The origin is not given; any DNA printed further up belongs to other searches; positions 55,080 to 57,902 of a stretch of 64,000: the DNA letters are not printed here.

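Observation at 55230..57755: UvrA with apparent deletion of the ~110-aa insertion (damage-sensing) domain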

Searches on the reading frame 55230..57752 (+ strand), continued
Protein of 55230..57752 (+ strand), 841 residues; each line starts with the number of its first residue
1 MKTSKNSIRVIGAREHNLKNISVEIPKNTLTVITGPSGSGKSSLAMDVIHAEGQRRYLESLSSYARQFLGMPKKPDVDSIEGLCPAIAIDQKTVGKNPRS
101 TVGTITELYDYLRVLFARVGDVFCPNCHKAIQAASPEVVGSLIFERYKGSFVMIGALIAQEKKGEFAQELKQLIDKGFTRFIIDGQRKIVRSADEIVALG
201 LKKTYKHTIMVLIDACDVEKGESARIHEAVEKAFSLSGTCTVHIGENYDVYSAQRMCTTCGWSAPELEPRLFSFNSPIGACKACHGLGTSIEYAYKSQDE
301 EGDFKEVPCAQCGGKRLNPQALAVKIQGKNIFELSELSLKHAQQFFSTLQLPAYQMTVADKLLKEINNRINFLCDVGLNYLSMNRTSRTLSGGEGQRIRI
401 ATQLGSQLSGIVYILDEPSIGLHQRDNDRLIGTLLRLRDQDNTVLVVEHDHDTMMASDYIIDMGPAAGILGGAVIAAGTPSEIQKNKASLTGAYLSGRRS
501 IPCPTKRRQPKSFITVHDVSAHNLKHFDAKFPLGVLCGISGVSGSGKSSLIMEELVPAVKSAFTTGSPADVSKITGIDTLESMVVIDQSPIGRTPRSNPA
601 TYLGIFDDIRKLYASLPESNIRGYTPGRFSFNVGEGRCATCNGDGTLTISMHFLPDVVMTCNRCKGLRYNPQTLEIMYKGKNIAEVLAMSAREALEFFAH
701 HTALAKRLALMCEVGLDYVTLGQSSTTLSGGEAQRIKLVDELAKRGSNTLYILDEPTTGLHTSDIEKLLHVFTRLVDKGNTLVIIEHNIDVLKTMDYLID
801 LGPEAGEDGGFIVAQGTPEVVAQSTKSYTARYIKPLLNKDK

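Call 5: search_protein_families(library=pfam, proteins=[window:55230-57752:+], max_evalue=0.1)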
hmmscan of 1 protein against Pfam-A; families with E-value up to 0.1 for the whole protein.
window:55230-57752:+ (841 aa): 30 families (the best 25 are shown)
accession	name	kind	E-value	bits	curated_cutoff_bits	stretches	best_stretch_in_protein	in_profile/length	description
PF00005.33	ABC_tran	-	5.6e-20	72.8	25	3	18-46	1-29/137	ABC transporter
PF17760.6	UvrA_inter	-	3e-16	59.7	23.3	1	141-239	8-102/109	UvrA interaction domain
PF02463.25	SMC_N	-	8.5e-09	35.6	40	1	19-51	16-47/220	RecF/RecN/SMC N terminal domain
PF20703.3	nSTAND1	-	1.8e-08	34.9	27.1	2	14-45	19-50/379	Novel STAND NTPase 1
PF13555.12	AAA_29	-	1.4e-07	31.6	27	1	22-44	16-38/61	P-loop containing region of AAA domain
PF13191.12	AAA_16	-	8e-07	30.1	32.6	1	29-93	25-88/167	AAA ATPase domain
PF13304.12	AAA_21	-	1.1e-06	29.4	27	0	742-783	252-294/304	AAA domain, putative AbiEii toxin, Type IV TA system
PF03193.22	RsgA_GTPase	-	0.00013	22.2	30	1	15-48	94-126/174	RsgA GTPase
PF13175.12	AAA_15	-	0.00022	21.4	32.1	0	743-785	324-366/374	AAA ATPase domain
PF13476.12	AAA_23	-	0.00039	21.6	27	1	11-44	5-35/201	AAA domain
PF13481.12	AAA_25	-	0.00062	19.9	27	1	25-49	30-54/195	AAA domain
PF14258.12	DUF4350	-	0.001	19.8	30.4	1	737-818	28-102/181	Domain of unknown function (DUF4350)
PF20720.3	nSTAND3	-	0.0017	18.5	27.2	0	25-50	14-39/155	Novel STAND NTPase 3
PF10443.15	RNA12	-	0.003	16.8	27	1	27-49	16-38/429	RNA12 protein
PF13671.12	AAA_33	-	0.0039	17.9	27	0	30-53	1-24/143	AAA domain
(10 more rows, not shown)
